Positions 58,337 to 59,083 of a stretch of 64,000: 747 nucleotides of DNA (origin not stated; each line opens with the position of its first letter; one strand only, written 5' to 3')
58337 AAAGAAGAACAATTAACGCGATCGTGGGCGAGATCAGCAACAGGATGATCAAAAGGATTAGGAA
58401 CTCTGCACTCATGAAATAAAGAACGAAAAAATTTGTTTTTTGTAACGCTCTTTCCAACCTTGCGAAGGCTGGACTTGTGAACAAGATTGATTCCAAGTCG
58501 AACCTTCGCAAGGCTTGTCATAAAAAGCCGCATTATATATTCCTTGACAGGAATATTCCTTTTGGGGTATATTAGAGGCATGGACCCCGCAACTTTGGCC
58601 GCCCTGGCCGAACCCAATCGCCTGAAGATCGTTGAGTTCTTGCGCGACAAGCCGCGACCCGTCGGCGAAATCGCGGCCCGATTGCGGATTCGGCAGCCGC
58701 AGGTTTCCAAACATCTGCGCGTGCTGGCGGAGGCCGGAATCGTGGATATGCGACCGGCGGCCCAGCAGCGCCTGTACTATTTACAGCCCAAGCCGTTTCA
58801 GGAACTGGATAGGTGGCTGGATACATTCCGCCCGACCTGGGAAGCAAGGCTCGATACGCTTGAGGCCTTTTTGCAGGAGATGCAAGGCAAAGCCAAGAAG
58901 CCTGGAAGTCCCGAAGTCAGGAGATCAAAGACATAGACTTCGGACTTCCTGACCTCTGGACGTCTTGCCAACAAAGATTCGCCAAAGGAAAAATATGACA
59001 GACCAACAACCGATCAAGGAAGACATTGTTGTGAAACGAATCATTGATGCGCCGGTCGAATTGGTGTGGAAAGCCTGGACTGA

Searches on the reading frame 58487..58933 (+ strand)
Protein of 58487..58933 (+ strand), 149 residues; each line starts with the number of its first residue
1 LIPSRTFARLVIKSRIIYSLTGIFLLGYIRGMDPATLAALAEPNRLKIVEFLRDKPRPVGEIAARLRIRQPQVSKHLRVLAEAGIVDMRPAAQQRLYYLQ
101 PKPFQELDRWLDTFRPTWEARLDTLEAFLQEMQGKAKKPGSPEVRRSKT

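Call 64: search_protein_families(library=pfam, proteins=[window:58487-58933:+], max_evalue=0.01)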
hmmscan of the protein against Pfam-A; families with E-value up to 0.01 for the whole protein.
window:58487-58933:+ (149 aa): 13 families
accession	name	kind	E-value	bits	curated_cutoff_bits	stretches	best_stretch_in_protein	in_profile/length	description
PF12840.13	HTH_20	-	6.1e-15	55.4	27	1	40-89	1-51/51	Helix-turn-helix domain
PF01022.26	HTH_5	-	5.1e-14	52.3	22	1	43-87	2-46/47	Bacterial regulatory protein, arsR family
PF12802.13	MarR_2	-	3.4e-06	27.5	27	1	49-92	11-56/61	MarR family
PF21476.4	PF0610-like_N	-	1.4e-05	25.7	33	1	45-81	3-39/50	PF0610-like, N-terminal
PF09339.16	HTH_IclR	-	0.0001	22.5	22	1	46-87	6-49/52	IclR helix-turn-helix domain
PF25212.1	HVO_A0114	-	0.00011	22.4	27.6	1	33-94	12-74/84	HVO_A0114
PF24033.1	DUF7342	-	0.00012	22.6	31.6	1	48-102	10-63/150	Family of unknown function (DUF7342)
PF13412.12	HTH_24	-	0.0019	18.1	21.9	1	44-86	4-47/48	Winged helix-turn-helix DNA-binding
PF08100.18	Dimerisation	-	0.0025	18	25.6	1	45-100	27-84/93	O-methyltransferase dimerisation domain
PF13518.12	HTH_28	-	0.004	17.7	25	1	45-90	2-46/52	Helix-turn-helix domain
PF01978.25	TrmB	-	0.0044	17.3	25.6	1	53-97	19-63/68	Sugar-specific transcriptional regulator TrmB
PF19187.6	HTH_PafC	-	0.0054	17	32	1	46-86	7-48/115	PafC helix-turn-helix domain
PF01047.28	MarR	-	0.0095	16.2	24.6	0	58-87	19-48/59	MarR family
